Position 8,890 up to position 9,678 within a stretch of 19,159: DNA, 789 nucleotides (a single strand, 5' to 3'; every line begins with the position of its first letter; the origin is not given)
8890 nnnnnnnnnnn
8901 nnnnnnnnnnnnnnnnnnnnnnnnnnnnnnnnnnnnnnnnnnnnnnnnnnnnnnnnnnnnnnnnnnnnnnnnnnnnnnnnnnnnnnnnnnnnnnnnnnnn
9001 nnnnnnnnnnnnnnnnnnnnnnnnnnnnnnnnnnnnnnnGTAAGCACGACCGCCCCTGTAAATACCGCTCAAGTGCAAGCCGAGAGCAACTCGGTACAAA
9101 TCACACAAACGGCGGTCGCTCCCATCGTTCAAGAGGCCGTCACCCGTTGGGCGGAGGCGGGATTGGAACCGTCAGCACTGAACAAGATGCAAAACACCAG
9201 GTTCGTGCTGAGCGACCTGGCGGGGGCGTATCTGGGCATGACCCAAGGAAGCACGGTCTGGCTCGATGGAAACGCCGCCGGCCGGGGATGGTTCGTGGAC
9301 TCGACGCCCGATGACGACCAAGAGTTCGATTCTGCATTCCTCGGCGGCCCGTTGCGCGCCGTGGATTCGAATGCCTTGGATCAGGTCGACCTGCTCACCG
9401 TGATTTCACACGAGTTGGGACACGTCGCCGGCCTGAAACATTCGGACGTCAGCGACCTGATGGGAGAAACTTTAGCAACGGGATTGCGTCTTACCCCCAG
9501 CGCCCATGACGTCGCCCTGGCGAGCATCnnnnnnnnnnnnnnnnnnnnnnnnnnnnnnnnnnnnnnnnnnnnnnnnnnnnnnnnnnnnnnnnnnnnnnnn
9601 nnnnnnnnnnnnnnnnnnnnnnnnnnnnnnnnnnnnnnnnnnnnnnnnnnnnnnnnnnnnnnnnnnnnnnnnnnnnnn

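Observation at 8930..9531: Giant secreted protein ends in a snapalysin-sized metzincin-like module after a Thr/Ser-rich linker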

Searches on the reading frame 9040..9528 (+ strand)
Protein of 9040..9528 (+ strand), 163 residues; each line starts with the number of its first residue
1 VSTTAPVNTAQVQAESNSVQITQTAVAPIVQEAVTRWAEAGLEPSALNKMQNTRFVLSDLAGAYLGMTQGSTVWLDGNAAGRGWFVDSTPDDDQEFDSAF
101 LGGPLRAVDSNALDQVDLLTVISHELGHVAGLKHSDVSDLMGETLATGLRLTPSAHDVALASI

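Call 4: search_protein_families(library=pfam, proteins=[window:9100-9528:+], max_evalue=1)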
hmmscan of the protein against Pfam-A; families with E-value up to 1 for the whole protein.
window:9100-9528:+ (143 aa): 7 families
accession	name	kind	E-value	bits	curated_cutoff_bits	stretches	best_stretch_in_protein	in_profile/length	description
PF00413.30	Peptidase_M10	-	6.9e-07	29.7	24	1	68-125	82-136/159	Matrixin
PF12388.14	Peptidase_M57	-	0.0019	18.4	21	1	100-117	135-152/212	Dual-action HEIGH metallo-peptidase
PF01435.24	Peptidase_M48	-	0.015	15.6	20.3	1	93-121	59-87/186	Peptidase family M48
PF13688.12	Reprolysin_5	-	0.06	14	27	1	92-116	135-159/196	Metallo-peptidase family M12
PF13583.11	Reprolysin_4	-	0.12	12.5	22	1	90-119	126-156/203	Metallo-peptidase family M12B Reprolysin-like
PF05572.19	Peptidase_M43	-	0.19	12.1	23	1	58-115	32-85/152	Pregnancy-associated plasma protein-A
PF13582.12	Reprolysin_3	-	0.23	12.4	22.4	1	92-115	107-123/123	Metallo-peptidase family M12B Reprolysin-like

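Call 5: search_protein_families(library=ncbifam, proteins=[window:9100-9528:+], max_evalue=1)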
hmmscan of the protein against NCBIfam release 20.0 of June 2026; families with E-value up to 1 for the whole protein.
window:9100-9528:+ (143 aa): 6 families
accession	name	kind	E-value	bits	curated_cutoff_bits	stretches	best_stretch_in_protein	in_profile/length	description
NF033823.0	archmetzin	subfamily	0.01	15.8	145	1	97-116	121-140/170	archaemetzincin family Zn-dependent metalloprotease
NF038122.1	metallo_LGF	subfamily_domain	0.012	15.6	80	1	25-113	70-158/274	NF038122 family metalloprotease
NF041905.1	MXAN_2677_2678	equivalog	0.022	13.8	250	1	96-125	182-212/283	myxosortase-dependent metalloprotease, MXAN_2677/MXAN_2678 family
TIGR03935.1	fragilysin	equivalog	0.023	13.6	190.7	1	99-123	339-364/386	fragilysin family metalloproteinase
NF033511.1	metallo_CpaA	exception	0.083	11.2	750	1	99-130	494-524/575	metalloendopeptidase CpaA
TIGR03952.1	metzin_BF0631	equivalog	0.25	10.3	208.1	1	93-114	227-248/351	zinc-dependent metalloproteinase lipoprotein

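Call 7: search_solved_structures(query=window:9040-9528:+, max_evalue=1, show_alignments=3)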
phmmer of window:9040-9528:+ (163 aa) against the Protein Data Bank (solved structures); distinct sequences matched with E-value up to 1: 14.
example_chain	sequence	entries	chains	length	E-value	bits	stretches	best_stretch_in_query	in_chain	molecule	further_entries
8b2q_A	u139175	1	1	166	0.00046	23.4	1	115-151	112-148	Karilysin long form Kly38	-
2xs3_A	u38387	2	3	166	0.00048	23.4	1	115-151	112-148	KARILYSIN PROTEASE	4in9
2xs4_A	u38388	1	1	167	0.00049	23.4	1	115-151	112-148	KARILYSIN PROTEASE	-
4r3v_A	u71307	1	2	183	0.0038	20.4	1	115-151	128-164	Karilysin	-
5h0u_A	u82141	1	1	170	0.054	16.7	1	79-141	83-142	Matrix metalloproteinase-14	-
1bqq_M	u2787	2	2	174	0.055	16.7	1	79-141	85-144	MEMBRANE-TYPE MATRIX METALLOPROTEINASE | PROTEIN (MEMBRANE-TYPE MATRIX METALLOPROTEINASE (CDMT1-MMP))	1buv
3ma2_D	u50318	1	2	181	0.059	16.6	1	80-141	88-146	Matrix metalloproteinase-14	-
4l63_A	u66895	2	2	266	0.065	16.5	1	19-136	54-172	ECXA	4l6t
1hv5_A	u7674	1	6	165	0.08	16.2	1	115-139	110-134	STROMELYSIN 3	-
8weo_B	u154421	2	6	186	0.27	14.5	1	119-146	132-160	Fragilysin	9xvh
1rm8_A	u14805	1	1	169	0.6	13.3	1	113-136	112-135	Matrix metalloproteinase-16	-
2jsd_A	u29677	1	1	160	0.8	12.9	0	116-142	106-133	Matrix metalloproteinase-20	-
8h3x_C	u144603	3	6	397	0.8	12.9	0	119-145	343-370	Fragilysin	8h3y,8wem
9xvw_B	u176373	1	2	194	0.95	12.7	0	119-142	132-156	Bft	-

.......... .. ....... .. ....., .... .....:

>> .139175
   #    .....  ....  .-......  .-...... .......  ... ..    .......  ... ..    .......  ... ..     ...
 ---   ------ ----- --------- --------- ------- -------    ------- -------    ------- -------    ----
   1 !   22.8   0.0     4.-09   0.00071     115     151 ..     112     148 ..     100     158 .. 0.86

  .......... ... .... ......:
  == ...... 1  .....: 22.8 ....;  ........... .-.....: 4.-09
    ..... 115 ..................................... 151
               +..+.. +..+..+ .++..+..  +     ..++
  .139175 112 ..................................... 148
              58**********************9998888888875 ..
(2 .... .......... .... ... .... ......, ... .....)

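Call 9: find_homologous_proteins(query=window:9085-9528:+)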
Query window:9085-9528:+ (148 aa): 11 proteins with E <= 0.001 among 54 candidates.
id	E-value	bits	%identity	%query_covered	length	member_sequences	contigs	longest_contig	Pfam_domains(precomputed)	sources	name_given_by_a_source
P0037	3.0e-52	194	66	97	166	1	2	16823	-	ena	-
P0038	4.6e-52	194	67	95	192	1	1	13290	-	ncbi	-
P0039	3.2e-39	152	73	66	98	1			-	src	-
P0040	3.5e-25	106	52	80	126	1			-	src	-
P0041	3.2e-23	100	43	89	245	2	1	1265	PF17963.8,PF17892.8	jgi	jgi:predicted Zn-dependent protease with MMP-like domain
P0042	5.2e-23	99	43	89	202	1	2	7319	PF00413.31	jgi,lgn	jgi:hypothetical protein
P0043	8.5e-23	99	49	72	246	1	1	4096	PF00413.31,PF17963.8,PF17892.8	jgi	jgi:hypothetical protein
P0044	2.2e-19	88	43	91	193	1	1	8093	-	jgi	jgi:hypothetical protein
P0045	1.9e-18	85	46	88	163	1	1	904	PF00413.31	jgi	-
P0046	5.1e-17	80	44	90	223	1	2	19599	-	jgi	jgi:hypothetical protein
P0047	1.3e-15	75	44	68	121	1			PF00413.31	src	-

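Call 19: find_homologous_proteins(query=A1)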
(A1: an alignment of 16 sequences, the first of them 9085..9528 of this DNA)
Query A1 (16 sequences) (148 aa, profile of the alignment): 209 proteins with E <= 0.001 among 8000 candidates; the best 120 are listed.
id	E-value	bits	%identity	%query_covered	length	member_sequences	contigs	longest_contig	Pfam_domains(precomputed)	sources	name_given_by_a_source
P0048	3.9e-63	230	78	99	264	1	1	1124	-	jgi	jgi:hypothetical protein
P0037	5.9e-60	219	66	97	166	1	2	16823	-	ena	-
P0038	7.9e-60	219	67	95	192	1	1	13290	-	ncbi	-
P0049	9.9e-54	199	63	92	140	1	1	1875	PF00413.31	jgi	-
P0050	4.3e-52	194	54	93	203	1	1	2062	-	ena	-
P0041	3.4e-51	191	43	89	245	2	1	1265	PF17963.8,PF17892.8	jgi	jgi:predicted Zn-dependent protease with MMP-like domain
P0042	3.7e-50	188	43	89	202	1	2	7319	PF00413.31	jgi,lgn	jgi:hypothetical protein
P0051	4.1e-50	187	49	96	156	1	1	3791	-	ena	-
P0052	5.0e-50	187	50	99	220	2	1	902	-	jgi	jgi:hypothetical protein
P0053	1.4e-48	183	49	96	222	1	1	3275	-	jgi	jgi:hypothetical protein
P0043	5.1e-48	181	49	72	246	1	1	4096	PF00413.31,PF17963.8,PF17892.8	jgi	jgi:hypothetical protein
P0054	8.1e-47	177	48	74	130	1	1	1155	-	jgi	-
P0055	3.9e-45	171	48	95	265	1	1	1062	-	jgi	jgi:hypothetical protein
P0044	1.5e-44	169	43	91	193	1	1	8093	-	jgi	jgi:hypothetical protein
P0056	1.7e-44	169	50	89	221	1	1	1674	-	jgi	-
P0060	1.9e-43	166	46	89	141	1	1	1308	-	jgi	jgi:hypothetical protein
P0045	1.4e-40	157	46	88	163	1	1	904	PF00413.31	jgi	-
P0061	1.5e-40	156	42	93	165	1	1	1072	PF00413.31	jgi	jgi:hypothetical protein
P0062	5.6e-40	155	48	89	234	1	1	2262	PF00413.31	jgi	jgi:hypothetical protein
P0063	8.2e-40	154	49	92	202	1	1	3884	PF00413.31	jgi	jgi:hypothetical protein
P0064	1.2e-39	154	44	82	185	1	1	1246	PF00413.31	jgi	jgi:hypothetical protein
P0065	1.5e-39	153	43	90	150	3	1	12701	PF00413.31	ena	-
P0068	2.9e-37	146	39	89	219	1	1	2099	PF00413.31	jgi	jgi:hypothetical protein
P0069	4.5e-37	145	40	91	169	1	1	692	PF00413.31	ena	-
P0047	4.8e-37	145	44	68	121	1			PF00413.31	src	-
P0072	8.2e-37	144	40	93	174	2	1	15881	PF00413.31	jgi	jgi:hypothetical protein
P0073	9.8e-37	144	48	59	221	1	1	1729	PF00413.31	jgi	jgi:hypothetical protein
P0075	1.3e-36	144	43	90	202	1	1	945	PF00413.31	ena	-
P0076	1.9e-36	143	45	84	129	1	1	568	PF00413.31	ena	-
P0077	2.0e-36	143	36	91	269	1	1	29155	PF00413.31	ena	-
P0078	3.4e-36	142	40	89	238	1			PF00413.31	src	-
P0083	6.1e-35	138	43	80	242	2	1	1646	PF00413.31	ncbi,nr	ncbi:MAG TPA: matrixin family metalloprotease, partial [Planctomycetaceae bacterium]|nr:matrixin fam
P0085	8.1e-35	138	41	97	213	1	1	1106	PF00413.31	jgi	jgi:Matrixin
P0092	4.7e-34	135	46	82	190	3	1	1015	PF12044.15,PF00413.31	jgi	jgi:hypothetical protein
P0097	1.8e-33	133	46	78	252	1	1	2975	PF00413.31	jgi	jgi:hypothetical protein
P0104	7.9e-33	131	36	88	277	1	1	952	PF00413.31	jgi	jgi:hypothetical protein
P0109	2.2e-32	130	46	66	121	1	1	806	PF00413.31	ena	-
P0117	2.0e-31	127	45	72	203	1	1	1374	PF00413.31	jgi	jgi:hypothetical protein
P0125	2.8e-30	123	43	76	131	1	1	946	PF00413.31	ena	-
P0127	5.3e-30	122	36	91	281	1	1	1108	PF01839.30,PF00413.31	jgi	jgi:hypothetical protein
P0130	8.4e-30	122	39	84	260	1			PF00413.31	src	-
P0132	1.3e-29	121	45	72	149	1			PF00413.31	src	-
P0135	2.3e-29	120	38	82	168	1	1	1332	PF00413.31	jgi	jgi:hypothetical protein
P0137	2.4e-29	120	49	70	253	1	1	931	PF00413.31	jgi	jgi:hypothetical protein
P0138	3.2e-29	120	42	91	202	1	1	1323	PF00413.31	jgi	jgi:hypothetical protein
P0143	3.9e-28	116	52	59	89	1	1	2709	PF00413.31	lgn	-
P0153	3.4e-27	113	37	91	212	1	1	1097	PF00413.31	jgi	jgi:hypothetical protein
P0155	4.0e-27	113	50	65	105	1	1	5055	PF00413.31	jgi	jgi:hypothetical protein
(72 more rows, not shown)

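Call 24: find_encoding_contigs(protein=P0037, flank=8000, max_places=2)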
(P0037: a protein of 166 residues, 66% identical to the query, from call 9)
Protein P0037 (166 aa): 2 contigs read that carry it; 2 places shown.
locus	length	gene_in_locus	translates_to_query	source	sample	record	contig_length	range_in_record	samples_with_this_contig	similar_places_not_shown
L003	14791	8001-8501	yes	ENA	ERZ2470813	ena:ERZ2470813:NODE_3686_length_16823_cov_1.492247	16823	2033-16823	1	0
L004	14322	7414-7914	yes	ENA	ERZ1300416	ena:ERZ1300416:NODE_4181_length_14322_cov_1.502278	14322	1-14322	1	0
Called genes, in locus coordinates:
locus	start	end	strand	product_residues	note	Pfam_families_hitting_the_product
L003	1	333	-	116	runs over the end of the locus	PF18135:Type_ISP_C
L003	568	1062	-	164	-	PF18135:Type_ISP_C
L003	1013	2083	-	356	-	PF07669:Eco57I (faint)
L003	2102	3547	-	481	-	PF02384:N6_Mtase (weak)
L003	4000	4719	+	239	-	PF00069:Pkinase, PF01636:APH (faint), PF07714:PK_Tyr_Ser-Thr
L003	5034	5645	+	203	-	PF08447:PAS_3, PF08448:PAS_4 (faint), PF13426:PAS_9 (faint), PF00989:PAS, PF13188:PAS_8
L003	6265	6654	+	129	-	-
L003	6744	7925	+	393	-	-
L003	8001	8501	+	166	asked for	-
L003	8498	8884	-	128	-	PF07585:BBP7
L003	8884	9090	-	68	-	PF07585:BBP7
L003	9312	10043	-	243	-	PF07585:BBP7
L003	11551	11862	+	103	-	PF07504:FTP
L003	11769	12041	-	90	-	-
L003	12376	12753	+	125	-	PF02128:Peptidase_M36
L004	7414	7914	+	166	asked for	-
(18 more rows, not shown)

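Call 25: predict_structure(alignment_id=A1)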
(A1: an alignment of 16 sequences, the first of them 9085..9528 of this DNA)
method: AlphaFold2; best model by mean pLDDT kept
length: 148 residues; sequences in the alignment: 16
mean_pLDDT: 90.4   pTM: 0.89
mean pLDDT of the five models: 90.4, 88.7, 87.6, 87.1, 80.2
residues with pLDDT >= 90: 98; 70-90: 44; 50-70: 5; < 50: 1
segments of 3 or more residues with pLDDT < 50: none
pLDDT, mean of each block of 10 residues (from residue 1): 74 96 96 97 90 96 90 89 80 91 97 95 86 92 87
secondary structure, 60 per line:
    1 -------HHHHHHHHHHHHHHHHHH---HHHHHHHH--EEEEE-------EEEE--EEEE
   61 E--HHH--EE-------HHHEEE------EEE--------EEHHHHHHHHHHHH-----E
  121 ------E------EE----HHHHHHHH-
elements in order: H8-25 H29-36 E39-43 E51-54 E57-61 E81-83 E90-92 H103-114 H140-147

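Call 28: search_protein_representatives(alignment_id=A1)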
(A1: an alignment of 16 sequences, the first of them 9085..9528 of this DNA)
Query: 16 sequences, 150 profile positions. Proteins with E-value up to 0.001 (for the whole library): 10037; up to 1e-10: 7346; up to 1e-30: 2388. The best 150 are listed.
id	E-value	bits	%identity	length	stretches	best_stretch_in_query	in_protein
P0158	2.0e-131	449.7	-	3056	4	3-144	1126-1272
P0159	1.1e-76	272.1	-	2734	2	5-142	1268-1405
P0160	7.5e-71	253.1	-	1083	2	5-146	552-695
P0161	3.1e-69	247.9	-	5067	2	7-139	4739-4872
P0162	1.0e-68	246.2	-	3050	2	3-142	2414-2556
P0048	1.2e-63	229.7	-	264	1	2-146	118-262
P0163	6.9e-63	227.3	-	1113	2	3-141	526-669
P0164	1.9e-62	225.9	-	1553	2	10-147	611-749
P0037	1.9e-60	219.4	-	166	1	2-148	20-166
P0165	7.2e-60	217.5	-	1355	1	5-148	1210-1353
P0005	1.3e-59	216.7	-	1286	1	2-147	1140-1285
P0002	2.4e-59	215.8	-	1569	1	2-147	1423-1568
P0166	1.0e-57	210.5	-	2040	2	4-141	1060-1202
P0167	3.1e-57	208.9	-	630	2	5-140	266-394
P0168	3.3e-56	205.6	-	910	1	3-146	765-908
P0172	1.3e-50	187.4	-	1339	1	5-146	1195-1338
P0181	3.1e-48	179.7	-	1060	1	6-146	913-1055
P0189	5.5e-47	175.7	-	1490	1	4-146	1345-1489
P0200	5.3e-46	172.5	-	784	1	4-146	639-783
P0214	5.2e-45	169.3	-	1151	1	2-138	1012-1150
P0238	9.6e-44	165.2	-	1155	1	3-144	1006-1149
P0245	1.4e-43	164.6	-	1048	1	3-146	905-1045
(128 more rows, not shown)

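Call 29: fold_search(model_id=the predicted structure, library=pdb)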
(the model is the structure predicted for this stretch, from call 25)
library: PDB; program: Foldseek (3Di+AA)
matches with E <= 10: 120; with E <= 0.001: 0
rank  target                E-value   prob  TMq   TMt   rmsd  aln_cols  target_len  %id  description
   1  1hv5_E                2.9e-03  1.00  0.52  0.48   5.5       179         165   18  CRYSTAL STRUCTURE OF THE STROMELYSIN-3 (MMP-11) CATALYTIC DOMAIN COMPLEXED WITH A PHOSPHINIC INHIBITOR (released 2001-03-28)
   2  4r3v_A                3.4e-03  1.00  0.56  0.47   5.8       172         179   17  Structure of karilysin propeptide and catalytic MMP domain (released 2015-01-07)
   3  1hv5_B                4.7e-03  1.00  0.55  0.50   6.5       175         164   18  CRYSTAL STRUCTURE OF THE STROMELYSIN-3 (MMP-11) CATALYTIC DOMAIN COMPLEXED WITH A PHOSPHINIC INHIBITOR (released 2001-03-28)
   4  5th9_A                4.7e-03  0.98  0.45  0.32   7.7       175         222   16  Structure determination of a potent, selective antibody inhibitor of human MMP9 (GS-5745 bound to MMP-9) (released 2017-03-15)
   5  966c                  5.0e-03  1.00  0.55  0.52   6.5       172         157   14  CRYSTAL STRUCTURE OF FIBROBLAST COLLAGENASE-1 COMPLEXED TO A DIPHENYL-ETHER SULPHONE BASED HYDROXAMIC ACID (released 1999-08-07)
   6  1gkd_B                5.0e-03  1.00  0.51  0.49   7.2       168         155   14  MMP9 active site mutant-inhibitor complex (released 2002-05-16)
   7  2ow2_A                5.6e-03  0.99  0.49  0.46   7.4       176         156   15  MMP-9 active site mutant with difluoro butanoic acid inhibitor (released 2007-06-19)
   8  1gkd_A                6.0e-03  1.00  0.51  0.48   7.2       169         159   14  MMP9 active site mutant-inhibitor complex (released 2002-05-16)
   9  1ayk_MODEL_1_A        6.3e-03  1.00  0.56  0.50   6.0       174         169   15  INHIBITOR-FREE CATALYTIC FRAGMENT OF HUMAN FIBROBLAST COLLAGENASE, NMR, 30 STRUCTURES (released 1998-02-25)
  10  2ddy_MODEL_1_A        6.3e-03  1.00  0.48  0.42   5.6       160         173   14  Solution Structure of Matrilysin (MMP-7) Complexed to Constraint Conformational Sulfonamide Inhibitor (released 2007-02-06)
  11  1gkc_B                6.7e-03  0.99  0.52  0.50   7.2       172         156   14  MMP9-inhibitor complex (released 2002-05-16)
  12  8b2n_C                7.2e-03  1.00  0.53  0.51   6.4       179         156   16  Potempin A (PotA) from Tannerella forsythia in complex with the catalytic domain of human MMP-12 (released 2022-12-21)
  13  1jao                  7.2e-03  1.00  0.53  0.50   6.5       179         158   17  COMPLEX OF 3-MERCAPTO-2-BENZYLPROPANOYL-ALA-GLY-NH2 WITH THE CATALYTIC DOMAIN OF MATRIX METALLO PROTEINASE-8 (MET80 FORM (released 1996-07-11)
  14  2n8r_A                8.1e-03  1.00  0.54  0.49   6.8       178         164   17  Productive complex between MMP-12 and synthetic triple-helical collagen, revealed through paramagnetic NMR (released 2016-02-24)
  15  2pjt_D                8.6e-03  0.99  0.50  0.47   7.0       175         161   16  Crystal structure of the catalytic domain of MMP-13 complexed with WAY-344 (released 2008-04-22)
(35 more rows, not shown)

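Call 40: find_related_loci(query=A1, collection=genome_contigs, flank=6000)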
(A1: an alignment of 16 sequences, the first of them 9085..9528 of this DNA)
Query A1 (148 aa) in genome_contigs; peptide patterns used: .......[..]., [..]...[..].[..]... (x = any residue, [..] = any of these).
599 stretches matched a pattern (row limit reached: there are more); 468 encode a relative of the query (tblastn E <= 1e-3); the best 80 are kept; 80 distinct loci.
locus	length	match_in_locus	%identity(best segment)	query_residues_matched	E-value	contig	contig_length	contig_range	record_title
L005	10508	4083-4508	67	6-145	2e-58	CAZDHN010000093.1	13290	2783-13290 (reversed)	MAG TPA_asm: uncultured Planctomycetaceae bacterium isolate binchicken_co181_562 genome assembly, contig: NODE_8559_leng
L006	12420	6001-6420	54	6-143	3e-43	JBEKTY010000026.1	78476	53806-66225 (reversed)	MAG: Thermoguttaceae bacterium isolate SPRUCE 569 SPRUCE_569_26, whole genome shotgun sequence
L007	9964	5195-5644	49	2-147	2e-39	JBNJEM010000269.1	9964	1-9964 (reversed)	MAG: Planctomycetota bacterium isolate Y23_14dBSd3.bin.101 NODE_5855_length_9964_cov_7.031221, whole genome shotgun sequ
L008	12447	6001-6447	46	1-145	4e-36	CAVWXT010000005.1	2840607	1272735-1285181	MAG: uncultured Planctomycetaceae bacterium isolate MFD03726.bin.2.145 genome assembly, contig: contig_20373, whole geno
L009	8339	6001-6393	49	6-135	6e-36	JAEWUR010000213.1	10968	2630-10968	MAG: Planctomycetota bacterium isolate OH_SDB_29 k127_209620, whole genome shotgun sequence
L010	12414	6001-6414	48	1-134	1e-35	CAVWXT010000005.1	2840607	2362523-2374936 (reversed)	MAG: uncultured Planctomycetaceae bacterium isolate MFD03726.bin.2.145 genome assembly, contig: contig_20373, whole geno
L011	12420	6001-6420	47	6-146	2e-35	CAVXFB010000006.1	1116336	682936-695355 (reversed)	MAG: uncultured Planctomycetaceae bacterium isolate MFD02416.bin.1.136 genome assembly, contig: contig_9772, whole genom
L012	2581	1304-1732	47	6-147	4e-35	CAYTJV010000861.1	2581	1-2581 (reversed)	MAG TPA_asm: uncultured Planctomycetaceae bacterium isolate SRP302447_co3_119 genome assembly, contig: NODE_137309_lengt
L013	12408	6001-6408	46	1-135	2e-34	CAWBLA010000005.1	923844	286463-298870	MAG: uncultured Planctomycetaceae bacterium isolate MFD02416.bin.2.133 genome assembly, contig: contig_30499, whole geno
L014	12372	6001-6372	50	19-140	2e-33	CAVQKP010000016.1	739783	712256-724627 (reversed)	MAG: Pirellulales bacterium isolate MFD02416.bin.2.109 genome assembly, contig: contig_46804, whole genome shotgun seque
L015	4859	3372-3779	44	2-141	1e-33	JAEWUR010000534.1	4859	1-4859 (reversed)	MAG: Planctomycetota bacterium isolate OH_SDB_29 k127_19948, whole genome shotgun sequence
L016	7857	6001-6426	46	3-143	4e-32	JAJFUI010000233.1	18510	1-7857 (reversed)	MAG: Planctomycetaceae bacterium isolate bin.426 k141_3717892, whole genome shotgun sequence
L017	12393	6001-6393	47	6-137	3e-32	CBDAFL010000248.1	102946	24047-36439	MAG: uncultured Thermoguttaceae bacterium isolate MAG_108 genome assembly, contig: k141_271391, whole genome shotgun seq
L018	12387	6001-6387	48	13-141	1e-31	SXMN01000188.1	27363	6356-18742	MAG: Verrucomicrobiales bacterium isolate F1-120-MAGs170 F1-120__c456189, whole genome shotgun sequence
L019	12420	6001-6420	41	5-143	5e-32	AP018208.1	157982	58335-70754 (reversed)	Calothrix brevissima NIES-22 plasmid plasmid1 DNA, complete genome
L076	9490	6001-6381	44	6-135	5e-26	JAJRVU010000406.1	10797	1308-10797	MAG: Planctomycetota bacterium isolate Dive96_bin10.66 k141_3921209, whole genome shotgun sequence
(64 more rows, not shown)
